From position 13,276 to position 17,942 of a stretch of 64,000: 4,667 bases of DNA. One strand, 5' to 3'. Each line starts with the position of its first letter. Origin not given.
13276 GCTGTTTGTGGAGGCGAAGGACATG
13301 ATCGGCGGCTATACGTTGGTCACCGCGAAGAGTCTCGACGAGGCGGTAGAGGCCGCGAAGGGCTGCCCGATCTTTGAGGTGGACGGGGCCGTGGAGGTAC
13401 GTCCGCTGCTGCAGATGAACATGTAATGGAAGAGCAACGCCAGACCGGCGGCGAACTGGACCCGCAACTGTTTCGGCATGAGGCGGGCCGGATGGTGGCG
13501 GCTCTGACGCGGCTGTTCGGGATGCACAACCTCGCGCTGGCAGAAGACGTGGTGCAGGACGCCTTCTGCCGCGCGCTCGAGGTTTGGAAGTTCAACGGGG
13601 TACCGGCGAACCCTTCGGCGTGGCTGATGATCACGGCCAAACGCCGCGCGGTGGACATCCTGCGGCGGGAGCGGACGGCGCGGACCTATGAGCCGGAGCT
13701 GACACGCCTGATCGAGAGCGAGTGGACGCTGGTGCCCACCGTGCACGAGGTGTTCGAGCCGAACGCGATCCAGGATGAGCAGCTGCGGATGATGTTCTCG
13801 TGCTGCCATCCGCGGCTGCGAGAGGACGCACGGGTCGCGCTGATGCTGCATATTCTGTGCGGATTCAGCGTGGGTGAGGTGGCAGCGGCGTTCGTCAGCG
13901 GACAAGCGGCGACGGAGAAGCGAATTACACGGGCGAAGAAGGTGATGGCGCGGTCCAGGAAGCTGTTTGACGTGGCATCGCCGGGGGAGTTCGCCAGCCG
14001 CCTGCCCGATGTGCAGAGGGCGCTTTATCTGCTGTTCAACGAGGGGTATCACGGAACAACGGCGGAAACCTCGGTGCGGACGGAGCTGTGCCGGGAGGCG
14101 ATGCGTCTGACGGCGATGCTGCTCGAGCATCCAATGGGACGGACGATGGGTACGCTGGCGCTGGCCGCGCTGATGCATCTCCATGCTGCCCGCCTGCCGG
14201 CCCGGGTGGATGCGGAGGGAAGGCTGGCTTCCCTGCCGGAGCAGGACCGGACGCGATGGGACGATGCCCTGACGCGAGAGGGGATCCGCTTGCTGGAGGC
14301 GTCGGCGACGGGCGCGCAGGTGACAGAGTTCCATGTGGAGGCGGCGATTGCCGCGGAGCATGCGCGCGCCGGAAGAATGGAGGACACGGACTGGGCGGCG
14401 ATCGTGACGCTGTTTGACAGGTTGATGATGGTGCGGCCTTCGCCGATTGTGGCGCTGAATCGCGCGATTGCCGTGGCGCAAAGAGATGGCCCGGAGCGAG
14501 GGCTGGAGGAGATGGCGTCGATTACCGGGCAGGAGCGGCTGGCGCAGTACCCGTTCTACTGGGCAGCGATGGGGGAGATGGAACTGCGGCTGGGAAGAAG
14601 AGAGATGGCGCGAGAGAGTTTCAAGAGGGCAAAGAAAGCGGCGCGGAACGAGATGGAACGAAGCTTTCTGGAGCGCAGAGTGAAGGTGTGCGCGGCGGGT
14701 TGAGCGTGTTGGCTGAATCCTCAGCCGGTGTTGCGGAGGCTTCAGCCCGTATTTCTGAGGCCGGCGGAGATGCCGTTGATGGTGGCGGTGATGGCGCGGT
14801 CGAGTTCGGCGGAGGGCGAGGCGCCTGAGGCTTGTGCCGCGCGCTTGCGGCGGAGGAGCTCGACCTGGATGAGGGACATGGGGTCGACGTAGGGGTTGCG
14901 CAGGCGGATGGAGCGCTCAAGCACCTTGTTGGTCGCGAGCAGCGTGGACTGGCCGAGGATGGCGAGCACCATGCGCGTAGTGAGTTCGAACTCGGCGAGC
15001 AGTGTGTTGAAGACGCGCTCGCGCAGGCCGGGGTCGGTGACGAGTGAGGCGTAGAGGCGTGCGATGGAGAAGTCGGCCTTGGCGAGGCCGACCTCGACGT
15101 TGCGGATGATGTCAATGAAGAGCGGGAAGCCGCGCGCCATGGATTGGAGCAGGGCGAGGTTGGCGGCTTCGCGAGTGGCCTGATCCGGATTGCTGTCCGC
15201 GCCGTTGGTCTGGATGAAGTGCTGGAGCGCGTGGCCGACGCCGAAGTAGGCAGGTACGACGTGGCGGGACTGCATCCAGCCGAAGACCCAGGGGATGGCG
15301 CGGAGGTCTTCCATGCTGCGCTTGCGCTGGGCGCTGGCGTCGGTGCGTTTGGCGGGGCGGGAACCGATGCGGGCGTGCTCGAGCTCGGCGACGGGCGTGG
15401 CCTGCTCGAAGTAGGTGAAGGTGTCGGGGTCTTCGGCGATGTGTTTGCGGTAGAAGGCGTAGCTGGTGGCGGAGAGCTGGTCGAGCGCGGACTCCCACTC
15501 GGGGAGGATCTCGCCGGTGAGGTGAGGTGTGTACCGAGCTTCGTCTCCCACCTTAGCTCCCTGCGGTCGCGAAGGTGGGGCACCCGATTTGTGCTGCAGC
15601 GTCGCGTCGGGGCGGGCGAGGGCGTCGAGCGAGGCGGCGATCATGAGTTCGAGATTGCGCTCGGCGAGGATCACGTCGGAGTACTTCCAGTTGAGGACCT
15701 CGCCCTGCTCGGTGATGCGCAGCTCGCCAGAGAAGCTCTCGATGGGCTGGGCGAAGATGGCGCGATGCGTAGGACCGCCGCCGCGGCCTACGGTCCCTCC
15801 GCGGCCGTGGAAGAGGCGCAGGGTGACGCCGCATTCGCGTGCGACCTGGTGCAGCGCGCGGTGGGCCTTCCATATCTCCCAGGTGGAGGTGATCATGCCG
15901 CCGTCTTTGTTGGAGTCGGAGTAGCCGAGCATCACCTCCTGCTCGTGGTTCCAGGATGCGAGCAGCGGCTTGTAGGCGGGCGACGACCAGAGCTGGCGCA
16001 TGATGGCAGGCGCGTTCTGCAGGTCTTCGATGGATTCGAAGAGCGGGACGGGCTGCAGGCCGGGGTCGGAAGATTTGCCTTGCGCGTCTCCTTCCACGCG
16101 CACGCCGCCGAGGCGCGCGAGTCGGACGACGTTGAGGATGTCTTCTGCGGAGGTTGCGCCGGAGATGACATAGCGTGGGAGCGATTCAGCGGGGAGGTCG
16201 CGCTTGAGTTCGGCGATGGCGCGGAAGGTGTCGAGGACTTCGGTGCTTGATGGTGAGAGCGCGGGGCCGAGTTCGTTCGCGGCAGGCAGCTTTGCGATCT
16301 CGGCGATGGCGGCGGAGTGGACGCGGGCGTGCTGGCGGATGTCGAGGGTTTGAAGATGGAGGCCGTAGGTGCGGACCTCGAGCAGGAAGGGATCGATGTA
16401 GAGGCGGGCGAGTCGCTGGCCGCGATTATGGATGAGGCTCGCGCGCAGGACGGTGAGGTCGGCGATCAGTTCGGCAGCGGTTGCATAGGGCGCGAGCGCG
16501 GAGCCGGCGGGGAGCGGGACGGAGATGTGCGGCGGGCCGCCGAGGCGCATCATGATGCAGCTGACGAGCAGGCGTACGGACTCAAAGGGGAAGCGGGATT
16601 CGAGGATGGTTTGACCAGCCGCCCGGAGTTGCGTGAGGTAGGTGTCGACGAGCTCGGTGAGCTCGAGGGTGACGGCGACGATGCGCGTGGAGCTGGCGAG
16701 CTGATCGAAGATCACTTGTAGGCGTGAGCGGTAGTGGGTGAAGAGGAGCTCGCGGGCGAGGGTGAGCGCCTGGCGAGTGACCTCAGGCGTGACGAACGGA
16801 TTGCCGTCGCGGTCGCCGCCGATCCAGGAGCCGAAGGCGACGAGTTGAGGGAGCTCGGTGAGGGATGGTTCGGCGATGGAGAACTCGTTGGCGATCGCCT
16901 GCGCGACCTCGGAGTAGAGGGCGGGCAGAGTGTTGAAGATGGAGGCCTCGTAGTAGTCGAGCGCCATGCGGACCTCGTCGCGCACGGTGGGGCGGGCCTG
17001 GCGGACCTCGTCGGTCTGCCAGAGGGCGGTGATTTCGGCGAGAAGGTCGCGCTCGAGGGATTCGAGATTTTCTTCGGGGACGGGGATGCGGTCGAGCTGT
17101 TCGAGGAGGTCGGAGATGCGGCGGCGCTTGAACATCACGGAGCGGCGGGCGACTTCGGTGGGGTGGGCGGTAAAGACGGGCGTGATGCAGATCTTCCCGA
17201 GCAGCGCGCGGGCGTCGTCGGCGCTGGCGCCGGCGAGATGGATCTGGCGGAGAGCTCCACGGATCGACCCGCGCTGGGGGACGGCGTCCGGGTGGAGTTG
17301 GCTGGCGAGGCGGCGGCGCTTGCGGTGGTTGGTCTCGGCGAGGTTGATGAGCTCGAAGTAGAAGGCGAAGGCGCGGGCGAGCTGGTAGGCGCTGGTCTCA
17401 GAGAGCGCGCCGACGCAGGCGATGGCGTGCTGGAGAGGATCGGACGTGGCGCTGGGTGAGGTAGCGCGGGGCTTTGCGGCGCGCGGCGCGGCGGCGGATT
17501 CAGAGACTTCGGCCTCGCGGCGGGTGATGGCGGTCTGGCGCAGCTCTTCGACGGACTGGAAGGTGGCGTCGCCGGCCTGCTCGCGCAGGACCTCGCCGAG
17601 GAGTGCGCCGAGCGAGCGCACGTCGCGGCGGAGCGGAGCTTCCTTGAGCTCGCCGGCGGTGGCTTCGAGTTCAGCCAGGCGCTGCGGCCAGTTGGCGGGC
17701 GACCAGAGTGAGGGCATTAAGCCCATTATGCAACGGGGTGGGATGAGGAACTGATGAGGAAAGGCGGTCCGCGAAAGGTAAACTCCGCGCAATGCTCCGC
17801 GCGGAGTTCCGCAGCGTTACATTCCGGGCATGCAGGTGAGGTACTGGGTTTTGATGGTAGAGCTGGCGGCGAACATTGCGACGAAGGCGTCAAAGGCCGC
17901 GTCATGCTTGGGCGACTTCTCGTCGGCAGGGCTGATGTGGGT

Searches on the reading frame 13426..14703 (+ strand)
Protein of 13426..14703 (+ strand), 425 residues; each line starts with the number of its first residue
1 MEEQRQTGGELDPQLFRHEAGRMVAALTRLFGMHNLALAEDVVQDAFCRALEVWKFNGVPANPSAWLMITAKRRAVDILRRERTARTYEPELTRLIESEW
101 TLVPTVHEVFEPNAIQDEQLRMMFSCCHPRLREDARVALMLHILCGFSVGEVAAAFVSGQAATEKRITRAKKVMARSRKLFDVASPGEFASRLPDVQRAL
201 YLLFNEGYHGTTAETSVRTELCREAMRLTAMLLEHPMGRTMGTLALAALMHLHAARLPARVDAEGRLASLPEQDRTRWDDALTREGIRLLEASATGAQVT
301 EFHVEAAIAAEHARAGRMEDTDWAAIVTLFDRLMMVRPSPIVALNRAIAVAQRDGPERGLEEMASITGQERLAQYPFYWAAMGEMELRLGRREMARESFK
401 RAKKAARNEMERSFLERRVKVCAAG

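Call 64: search_protein_families(library=pfam, proteins=[window:13426-14703:+], max_evalue=0.00001)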
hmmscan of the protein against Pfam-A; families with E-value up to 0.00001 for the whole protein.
window:13426-14703:+ (425 aa): 2 families
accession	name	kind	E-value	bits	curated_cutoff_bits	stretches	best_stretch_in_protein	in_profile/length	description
PF20239.3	DUF6596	-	2.5e-33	114.8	27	1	192-293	1-101/102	Family of unknown function (DUF6596)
PF04542.20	Sigma70_r2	-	1.2e-10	41.5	24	1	15-83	1-69/71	Sigma-70 region 2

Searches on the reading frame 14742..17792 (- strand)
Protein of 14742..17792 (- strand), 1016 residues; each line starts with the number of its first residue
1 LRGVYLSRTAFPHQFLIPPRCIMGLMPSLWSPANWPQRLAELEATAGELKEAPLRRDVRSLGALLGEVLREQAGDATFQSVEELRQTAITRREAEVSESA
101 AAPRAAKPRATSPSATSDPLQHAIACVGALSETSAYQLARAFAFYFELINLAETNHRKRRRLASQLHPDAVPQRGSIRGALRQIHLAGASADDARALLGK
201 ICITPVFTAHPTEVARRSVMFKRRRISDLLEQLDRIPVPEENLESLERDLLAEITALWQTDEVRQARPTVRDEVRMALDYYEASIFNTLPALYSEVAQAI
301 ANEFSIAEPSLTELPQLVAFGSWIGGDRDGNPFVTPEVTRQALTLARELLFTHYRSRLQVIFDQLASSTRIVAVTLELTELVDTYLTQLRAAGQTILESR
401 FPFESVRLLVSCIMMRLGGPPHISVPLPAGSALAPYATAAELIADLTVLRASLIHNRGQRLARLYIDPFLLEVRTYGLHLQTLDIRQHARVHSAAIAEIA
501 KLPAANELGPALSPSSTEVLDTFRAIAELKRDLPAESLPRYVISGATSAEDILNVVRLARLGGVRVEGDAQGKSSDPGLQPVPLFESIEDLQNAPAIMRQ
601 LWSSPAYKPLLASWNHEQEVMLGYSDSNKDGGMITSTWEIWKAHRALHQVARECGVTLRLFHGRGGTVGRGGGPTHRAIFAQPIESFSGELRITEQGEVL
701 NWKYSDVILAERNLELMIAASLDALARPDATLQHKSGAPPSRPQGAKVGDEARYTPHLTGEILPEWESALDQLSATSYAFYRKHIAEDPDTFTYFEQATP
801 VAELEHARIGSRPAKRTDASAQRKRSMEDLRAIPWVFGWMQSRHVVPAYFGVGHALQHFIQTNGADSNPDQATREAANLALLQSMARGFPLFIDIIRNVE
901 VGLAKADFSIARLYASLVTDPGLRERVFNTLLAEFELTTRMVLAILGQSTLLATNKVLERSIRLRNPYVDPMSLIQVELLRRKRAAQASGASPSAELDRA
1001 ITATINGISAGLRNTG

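Call 64: search_protein_families(library=pfam, proteins=[window:14742-17792:-], max_evalue=0.00001)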
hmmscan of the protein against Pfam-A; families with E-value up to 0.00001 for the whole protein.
window:14742-17792:- (1016 aa): 1 family
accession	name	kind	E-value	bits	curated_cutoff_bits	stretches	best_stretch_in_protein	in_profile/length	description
PF00311.23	PEPcase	-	9.5e-275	914.4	22.4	2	511-1016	464-919/919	Phosphoenolpyruvate carboxylase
